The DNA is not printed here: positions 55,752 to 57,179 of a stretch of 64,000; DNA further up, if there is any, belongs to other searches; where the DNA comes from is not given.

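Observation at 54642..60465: arcABC operon without arcD, followed by an AGAT-family amidinotransferase and DMT/MHS transporters: candidate guanidino-group shuttle coupled to the ADI pathway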

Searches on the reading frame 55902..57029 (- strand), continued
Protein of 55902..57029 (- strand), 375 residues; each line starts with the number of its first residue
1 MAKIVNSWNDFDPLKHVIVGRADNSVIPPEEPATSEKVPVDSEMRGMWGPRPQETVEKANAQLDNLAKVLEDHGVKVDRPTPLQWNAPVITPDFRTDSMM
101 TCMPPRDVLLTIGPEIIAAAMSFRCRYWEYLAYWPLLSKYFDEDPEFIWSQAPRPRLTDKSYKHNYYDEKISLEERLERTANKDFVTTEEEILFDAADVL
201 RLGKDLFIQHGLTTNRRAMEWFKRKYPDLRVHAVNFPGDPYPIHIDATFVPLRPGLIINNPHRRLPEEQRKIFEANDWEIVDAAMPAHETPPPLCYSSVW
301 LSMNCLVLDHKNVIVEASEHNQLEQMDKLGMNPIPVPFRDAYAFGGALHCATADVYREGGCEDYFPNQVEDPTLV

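Call 50: list_cluster_members(proteins=[window:55902-57029:-, P0026, P0015, P0064])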
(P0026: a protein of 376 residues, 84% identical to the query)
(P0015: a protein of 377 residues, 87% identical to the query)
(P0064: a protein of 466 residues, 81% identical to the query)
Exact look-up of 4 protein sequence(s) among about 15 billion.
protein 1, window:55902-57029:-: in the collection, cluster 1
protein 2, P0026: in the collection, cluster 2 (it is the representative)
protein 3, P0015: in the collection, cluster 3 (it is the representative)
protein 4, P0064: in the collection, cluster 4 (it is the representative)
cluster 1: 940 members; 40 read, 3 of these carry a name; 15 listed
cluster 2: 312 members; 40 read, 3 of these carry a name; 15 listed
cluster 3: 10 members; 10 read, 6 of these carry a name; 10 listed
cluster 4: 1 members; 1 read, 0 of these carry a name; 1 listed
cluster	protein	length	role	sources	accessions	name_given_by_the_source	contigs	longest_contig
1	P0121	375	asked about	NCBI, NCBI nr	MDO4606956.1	MAG: serine/threonine protein kinase [Bowdeniella nasicola] | serine/threonine protein kinase [Bowdeniella nasicola]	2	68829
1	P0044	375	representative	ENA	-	-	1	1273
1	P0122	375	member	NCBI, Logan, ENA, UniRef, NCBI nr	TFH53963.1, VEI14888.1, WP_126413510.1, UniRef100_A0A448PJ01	serine/threonine protein kinase [Actinomyces viscosus] | Inosamine-phosphate amidinotransferase 1 n=1 Tax=Actinomyces viscosus TaxID=1656 ...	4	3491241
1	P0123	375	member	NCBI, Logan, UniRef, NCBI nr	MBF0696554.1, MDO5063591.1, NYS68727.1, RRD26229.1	serine/threonine protein kinase [Actinomyces bowdenii] | Serine/threonine protein kinase n=1 Tax=Actinomyces bowdenii TaxID=131109 ...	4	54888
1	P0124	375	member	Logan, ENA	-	-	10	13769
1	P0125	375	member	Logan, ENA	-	-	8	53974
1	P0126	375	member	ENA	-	-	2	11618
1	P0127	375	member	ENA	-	-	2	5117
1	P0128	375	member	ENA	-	-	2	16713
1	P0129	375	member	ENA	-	-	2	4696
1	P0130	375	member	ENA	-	-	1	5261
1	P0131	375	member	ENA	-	-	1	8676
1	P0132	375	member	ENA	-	-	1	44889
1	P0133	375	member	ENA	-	-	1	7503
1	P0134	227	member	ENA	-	-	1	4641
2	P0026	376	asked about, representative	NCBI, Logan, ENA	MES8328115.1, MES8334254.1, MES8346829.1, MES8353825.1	serine/threonine protein kinase [Cutibacterium acnes]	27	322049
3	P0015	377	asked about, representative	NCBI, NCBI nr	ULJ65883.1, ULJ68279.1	serine/threonine protein kinase [Wielerella bovis]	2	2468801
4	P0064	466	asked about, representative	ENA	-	-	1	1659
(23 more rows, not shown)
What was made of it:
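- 55902..57029 (-): AGATL, an AGAT-like amidinotransferase (375 aa). Proposed to move the amidino group from creatine or guanidinoacetate onto ornithine. NCBI names it 'serine/threonine protein kinase' (call 50).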

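Call 53: predict_structure(alignment_id=A1)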
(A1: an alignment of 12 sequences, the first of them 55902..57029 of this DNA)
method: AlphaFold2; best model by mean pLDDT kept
length: 375 residues; sequences in the alignment: 12
mean_pLDDT: 44.4   pTM: 0.42
mean pLDDT of the five models: 44.4, 42.5, 41.1, 40.3, 39.9
residues with pLDDT >= 90: 0; 70-90: 28; 50-70: 97; < 50: 250
segments of 3 or more residues with pLDDT < 50: 1-14, 25-38, 46-48, 80-205, 211-217, 233-265, 281-303, 345-369, 372-375
pLDDT, mean of each block of 10 residues (from residue 1): 24 49 48 43 51 70 79 68 30 27 28 35 30 37 40 33 36 45 35 40 48 46 60 40 31 38 53 56 36 28 52 67 58 73 47 26 40 41
secondary structure, 60 per line:
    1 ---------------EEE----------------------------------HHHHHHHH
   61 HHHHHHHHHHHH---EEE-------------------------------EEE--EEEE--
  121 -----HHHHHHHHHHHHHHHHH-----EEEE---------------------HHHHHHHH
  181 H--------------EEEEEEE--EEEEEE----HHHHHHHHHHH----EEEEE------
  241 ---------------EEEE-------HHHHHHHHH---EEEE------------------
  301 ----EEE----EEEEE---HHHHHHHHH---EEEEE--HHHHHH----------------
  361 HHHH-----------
elements in order: E16-18 H53-72 E76-78 E110-112 E115-118 H126-142 E148-151 H173-181 E196-202 E205-210 H215-225 E230-234 E256-259 H267-275 E279-282 E305-307 E312-316 H320-328 E332-336 H339-344 H361-364
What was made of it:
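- On Amidinotransferase family (AGAT/StrB1, guanidino-group-modifying superfamily): The AlphaFold model from a shallow alignment had pLDDT 44 and was not used (call 53).
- Tried and rejected: No fold search was run (call 53).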

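Call 54: search_protein_representatives(protein=window:55902-57029:-)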
Query: 375 residues. Proteins with E-value up to 0.001 (for the whole library): 1895; up to 1e-10: 911; up to 1e-30: 200. The best 150 are listed.
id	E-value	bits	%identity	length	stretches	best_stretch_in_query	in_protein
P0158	2.1e-148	511.5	75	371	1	4-294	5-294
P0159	6.4e-105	368.3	48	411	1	3-371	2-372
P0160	2.5e-100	353.1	64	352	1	136-368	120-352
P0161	5.5e-100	352.0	79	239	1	1-191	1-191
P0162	7.5e-96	338.4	81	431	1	194-375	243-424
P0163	1.7e-89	317.5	44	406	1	2-367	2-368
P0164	6.2e-89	315.6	42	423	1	4-367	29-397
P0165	7.3e-89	315.4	59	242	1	3-240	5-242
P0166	4.1e-88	312.9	68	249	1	173-368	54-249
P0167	1.8e-87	310.9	47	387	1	5-368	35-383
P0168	1.9e-86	307.5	43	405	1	5-367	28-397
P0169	1.3e-84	301.4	41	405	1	3-368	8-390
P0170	1.7e-84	301.0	43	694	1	3-368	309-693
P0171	4.8e-81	289.7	60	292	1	3-219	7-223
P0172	1.3e-79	285.0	44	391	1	1-367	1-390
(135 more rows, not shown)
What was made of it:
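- On Glycine amidinotransferase orthologue (EC 2.1.4.1, glycine-specific): The clade is separated from all other full-length relatives, which are at most 48% identical (call 54).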

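Call 59: search_protein_families(library=ncbifam, proteins=[L008:13984-15483:+, L017:14756-16315:+, L012:1829-3283:+, L012:74-1384:+, L029:2013-3725:+, L016:12502-13533:+], max_evalue=1e-10)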
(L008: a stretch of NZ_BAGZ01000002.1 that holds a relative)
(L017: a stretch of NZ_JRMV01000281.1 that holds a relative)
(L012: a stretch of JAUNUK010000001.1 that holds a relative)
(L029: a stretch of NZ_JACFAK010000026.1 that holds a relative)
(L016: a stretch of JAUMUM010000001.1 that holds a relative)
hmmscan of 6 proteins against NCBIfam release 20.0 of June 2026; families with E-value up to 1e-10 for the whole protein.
L008:13984-15483:+ (499 aa): 13 families
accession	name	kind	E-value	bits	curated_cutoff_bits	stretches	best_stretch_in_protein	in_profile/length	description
TIGR03810.1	arg_ornith_anti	equivalog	2.2e-189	630.1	591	1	21-499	2-468/468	arginine-ornithine antiporter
TIGR00905.1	2A0302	subfamily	7.9e-170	565.7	409.05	1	19-499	6-473/473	basic amino acid/polyamine antiporter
NF040512.1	histam_anti_2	exception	5.2e-98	328.8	725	1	19-491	2-475/477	histidine-histamine antiporter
NF007929.0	PRK10644.1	equivalog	2.7e-46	158.2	574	1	28-460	16-426/445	arginine/agmatine antiporter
NF007938.0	PRK10655.1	equivalog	2.9e-35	122.3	409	1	19-458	5-424/438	putrescine-ornithine antiporter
TIGR00909.1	2A0306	subfamily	4.9e-32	111.4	556.8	1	26-459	9-427/429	amino acid transporter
NF007754.0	PRK10435.1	equivalog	8.7e-27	94.2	585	1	22-437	7-402/443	cadaverine/lysine antiporter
TIGR04298.1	his_histam_anti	equivalog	9e-27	94.4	750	1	27-453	7-419/429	histidine-histamine antiporter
TIGR04299.1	antiport_PotE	equivalog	3.6e-25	89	560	1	26-458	10-422/430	putrescine-ornithine antiporter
NF008245.0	PRK11021.1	equivalog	1.5e-13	50.6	284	1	22-407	8-369/419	L-methionine/branched-chain amino acid transporter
NF053761.1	BrChAATpBcaP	equivalog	1.2e-12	47.7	690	1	26-367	28-363/460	branched-chain amino acid transporter BcaP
NF053662.1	Glu_GABA_anti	equivalog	6.6e-11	41.8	640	0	67-451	43-424/468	glutamate/gamma-aminobutyrate antiporter GadC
TIGR00913.1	2A0310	subfamily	7.5e-11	41.4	578.7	0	29-409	11-395/480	amino acid permease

L017:14756-16315:+ (519 aa): 18 families
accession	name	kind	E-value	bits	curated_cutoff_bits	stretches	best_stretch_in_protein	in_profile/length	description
NF008094.0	PRK10836.1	subfamily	5.1e-193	642.3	735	1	26-498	7-482/489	amino acid permease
TIGR00913.1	2A0310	subfamily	7.2e-138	460.3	578.7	1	33-498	1-478/480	amino acid permease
NF008484.0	PRK11387.1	equivalog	4.9e-116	388.5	716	1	27-487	7-456/471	S-methylmethionine permease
TIGR01773.1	GABAperm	equivalog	1.8e-94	317.1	678.1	1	25-451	3-422/452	GABA permease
NF007602.0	PRK10249.1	equivalog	2.6e-90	303.6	851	1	29-450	16-426/458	phenylalanine transporter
NF047867.1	AA_transp_ThrP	exception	7.7e-90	302.1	850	1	28-455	4-425/461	bifunctional threonine/serine APC transporter ThrP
NF007594.0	PRK10238.1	equivalog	9e-89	298.5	848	1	30-450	8-416/456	aromatic amino acid transporter AroP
NF008016.0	PRK10746.1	equivalog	1.4e-88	298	799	1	28-455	4-423/461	amino acid permease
NF007876.0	PRK10580.1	equivalog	3.2e-82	276.8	736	1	29-464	4-435/457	proline-specific permease ProY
NF008272.0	PRK11049.1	equivalog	2.3e-79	267.6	732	1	26-464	13-449/470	D-serine/D-alanine/glycine transporter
NF011623.0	PRK15049.1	equivalog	3.2e-72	244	773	1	33-455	27-444/499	L-asparagine permease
NF007566.0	PRK10197.1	equivalog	2.2e-67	227.8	871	1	24-451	2-422/466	GABA permease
TIGR00909.1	2A0306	subfamily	8.5e-30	104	556.8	1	32-470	1-424/429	amino acid transporter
NF053761.1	BrChAATpBcaP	equivalog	1e-23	84.1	690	1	27-467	15-443/460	branched-chain amino acid transporter BcaP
TIGR00908.1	2A0305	equivalog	1.3e-18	67.1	381.75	1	29-456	2-407/442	ethanolamine permease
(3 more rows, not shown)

L012:1829-3283:+ (484 aa): 0 families

L012:74-1384:+ (436 aa): 1 family
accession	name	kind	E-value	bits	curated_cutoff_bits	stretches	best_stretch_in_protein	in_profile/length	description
TIGR00785.1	dass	subfamily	6.5e-80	269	198.6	2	105-426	135-442/444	DASS family sodium-coupled anion symporter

L029:2013-3725:+ (570 aa): 5 families
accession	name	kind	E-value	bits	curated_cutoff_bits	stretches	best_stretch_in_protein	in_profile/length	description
NF047988.1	betaine_BCCT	equivalog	1.2e-109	367.1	650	1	32-526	2-482/483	glycine betaine uptake BCCT transporter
TIGR00842.1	bcct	subfamily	4.8e-104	348.6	407.55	1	71-525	2-449/452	BCCT family transporter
NF007399.1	PRK09928.1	subfamily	8.5e-91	304.9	695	1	33-530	16-502/675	choline BCCT transporter BetT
NF007412.0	PRK09950.1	equivalog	3e-57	194.4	647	1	26-544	7-512/536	BCCT family transporter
NF002887.1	PRK03356.1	equivalog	1.6e-51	175.6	541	1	31-524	12-495/497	L-carnitine/gamma-butyrobetaine antiporter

L016:12502-13533:+ (344 aa): 1 family
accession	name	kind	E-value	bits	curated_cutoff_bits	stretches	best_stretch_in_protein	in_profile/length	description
TIGR00950.1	2A78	equivalog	3.1e-15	56.3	230.2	0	36-208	19-180/264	carboxylate/amino acid/amine transporter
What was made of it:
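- arcD co-occurs in Austwickia (call 59). arcD elsewhere in this genome cannot be excluded.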

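Call 71: find_homologous_proteins(query=L040:7-1131:+, max_evalue=1e-100)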
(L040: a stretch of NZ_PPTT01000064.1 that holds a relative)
Query L040:7-1131:+ (375 aa): 1717 proteins with E <= 1e-100 among 3742 candidates; the best 120 are listed.
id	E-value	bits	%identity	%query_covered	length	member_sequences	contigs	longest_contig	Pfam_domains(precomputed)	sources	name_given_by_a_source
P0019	5.5e-261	883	84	100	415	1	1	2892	-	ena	-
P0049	1.2e-251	853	94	100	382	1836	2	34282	-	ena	-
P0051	2.9e-246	835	92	100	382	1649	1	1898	-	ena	-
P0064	2.3e-237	806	93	96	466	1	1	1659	PF13189.13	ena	-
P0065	3.5e-237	805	93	96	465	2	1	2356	PF13189.13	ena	-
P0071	7.2e-237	804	89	100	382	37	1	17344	-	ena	-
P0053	1.6e-236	803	89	100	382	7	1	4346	-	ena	-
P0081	2.4e-235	799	94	95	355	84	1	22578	-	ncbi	ncbi:serine/threonine protein kinase, partial [Slackia piriformis]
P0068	8.5e-235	797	93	96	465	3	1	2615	PF13189.13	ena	-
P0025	1.4e-234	796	89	100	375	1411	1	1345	-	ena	-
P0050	5.5e-228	775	85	100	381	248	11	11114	-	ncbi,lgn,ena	-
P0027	1.3e-226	770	84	100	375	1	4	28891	-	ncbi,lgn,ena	-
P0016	1.6e-226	770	85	100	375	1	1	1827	-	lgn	-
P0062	6.9e-225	765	85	100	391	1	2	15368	-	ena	-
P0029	1.4e-224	764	83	100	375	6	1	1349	-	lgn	-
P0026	3.5e-224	762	85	100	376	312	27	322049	-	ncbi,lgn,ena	ncbi:serine/threonine protein kinase [Cutibacterium acnes]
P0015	3.0e-217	739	83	100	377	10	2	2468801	-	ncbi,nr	ncbi:serine/threonine protein kinase [Wielerella bovis]|nr:serine/threonine protein kinase [Wielerel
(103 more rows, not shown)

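Call 72: list_cluster_members(proteins=[P0049, P0051, P0025, P0050, P0071])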
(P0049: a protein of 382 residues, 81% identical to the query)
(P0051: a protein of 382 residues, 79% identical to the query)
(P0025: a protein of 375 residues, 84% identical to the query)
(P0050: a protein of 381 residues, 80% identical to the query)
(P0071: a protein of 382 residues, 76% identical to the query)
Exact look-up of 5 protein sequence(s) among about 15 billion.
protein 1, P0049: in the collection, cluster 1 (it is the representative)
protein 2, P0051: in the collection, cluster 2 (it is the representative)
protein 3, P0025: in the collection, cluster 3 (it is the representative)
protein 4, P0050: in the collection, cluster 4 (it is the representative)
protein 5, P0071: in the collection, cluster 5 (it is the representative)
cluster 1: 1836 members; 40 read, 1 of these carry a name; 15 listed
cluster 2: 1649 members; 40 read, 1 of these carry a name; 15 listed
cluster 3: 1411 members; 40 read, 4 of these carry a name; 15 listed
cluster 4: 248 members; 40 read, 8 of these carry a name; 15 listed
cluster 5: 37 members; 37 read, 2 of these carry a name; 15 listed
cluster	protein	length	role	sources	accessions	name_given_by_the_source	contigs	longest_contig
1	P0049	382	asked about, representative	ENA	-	-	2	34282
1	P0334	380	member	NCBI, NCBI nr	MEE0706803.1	MAG: serine/threonine protein kinase, partial [Adlercreutzia sp.] | serine/threonine protein kinase [Adlercreutzia sp.]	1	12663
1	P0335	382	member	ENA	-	-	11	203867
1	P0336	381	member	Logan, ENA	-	-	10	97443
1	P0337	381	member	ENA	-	-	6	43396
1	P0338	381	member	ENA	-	-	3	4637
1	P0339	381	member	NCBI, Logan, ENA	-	-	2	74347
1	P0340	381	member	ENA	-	-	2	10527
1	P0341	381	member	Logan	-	-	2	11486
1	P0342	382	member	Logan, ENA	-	-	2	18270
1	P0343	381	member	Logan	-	-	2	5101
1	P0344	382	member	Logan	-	-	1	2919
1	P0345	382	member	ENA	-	-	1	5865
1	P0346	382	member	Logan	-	-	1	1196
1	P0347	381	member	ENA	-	-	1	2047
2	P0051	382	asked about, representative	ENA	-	-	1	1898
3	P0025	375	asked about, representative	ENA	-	-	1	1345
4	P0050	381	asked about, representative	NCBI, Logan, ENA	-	-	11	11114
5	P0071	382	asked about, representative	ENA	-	-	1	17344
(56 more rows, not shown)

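Call 73: find_homologous_proteins(query=L066:2171-2956:+, max_evalue=1e-60)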
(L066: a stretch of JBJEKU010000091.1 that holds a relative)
Query L066:2171-2956:+ (262 aa): 1695 proteins with E <= 1e-60 among 3353 candidates; the best 120 are listed.
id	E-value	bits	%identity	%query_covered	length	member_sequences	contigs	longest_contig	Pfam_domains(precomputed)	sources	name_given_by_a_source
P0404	1.1e-173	594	99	100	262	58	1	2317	PF02633.20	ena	-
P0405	7.9e-156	535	88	100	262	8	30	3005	PF02633.20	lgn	-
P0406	1.4e-153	528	88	100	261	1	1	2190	PF02633.20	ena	-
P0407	1.0e-150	519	87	100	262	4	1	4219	PF02633.20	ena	-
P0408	1.8e-149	514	85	100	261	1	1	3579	PF02633.20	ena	-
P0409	7.7e-149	512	83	100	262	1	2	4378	PF02633.20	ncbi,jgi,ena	-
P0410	1.3e-148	512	84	100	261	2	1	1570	PF02633.20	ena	-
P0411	1.0e-147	509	84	100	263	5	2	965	PF02633.20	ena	-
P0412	9.9e-145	499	83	100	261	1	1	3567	PF02633.20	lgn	-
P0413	3.9e-141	487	79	100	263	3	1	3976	PF02633.20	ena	-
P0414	4.2e-139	480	80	99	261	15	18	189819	PF02633.20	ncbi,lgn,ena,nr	ncbi:creatininase [Eggerthellaceae bacterium 3-80]|nr:creatininase [bacterium D16-34]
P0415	2.2e-136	472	79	100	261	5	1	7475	PF02633.20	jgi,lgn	jgi:creatinine amidohydrolase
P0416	5.8e-136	470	76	100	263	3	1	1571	PF02633.20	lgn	-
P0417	5.3e-131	454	75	100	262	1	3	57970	PF02633.20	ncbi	-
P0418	2.3e-128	445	74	97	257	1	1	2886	PF02633.20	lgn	-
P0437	3.5e-119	415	70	99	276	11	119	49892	PF02633.20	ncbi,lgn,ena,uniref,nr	ncbi:creatininase [uncultured Adlercreutzia sp.]|uniref:creatininase n=1 Tax=uncultured Adlercreutzi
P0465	2.2e-113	396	67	99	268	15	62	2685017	PF02633.20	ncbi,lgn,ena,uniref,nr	ncbi:MAG: Creatinine amidohydrolase [Paraeggerthella hongkongensis]|uniref:creatininase n=1 Tax=Para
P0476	3.8e-110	386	64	99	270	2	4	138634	PF02633.20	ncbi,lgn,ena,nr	ncbi:MAG: creatininase [Gordonibacter sp.]|nr:creatininase [Gordonibacter sp.]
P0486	2.6e-108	380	63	99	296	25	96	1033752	PF02633.20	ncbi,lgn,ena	-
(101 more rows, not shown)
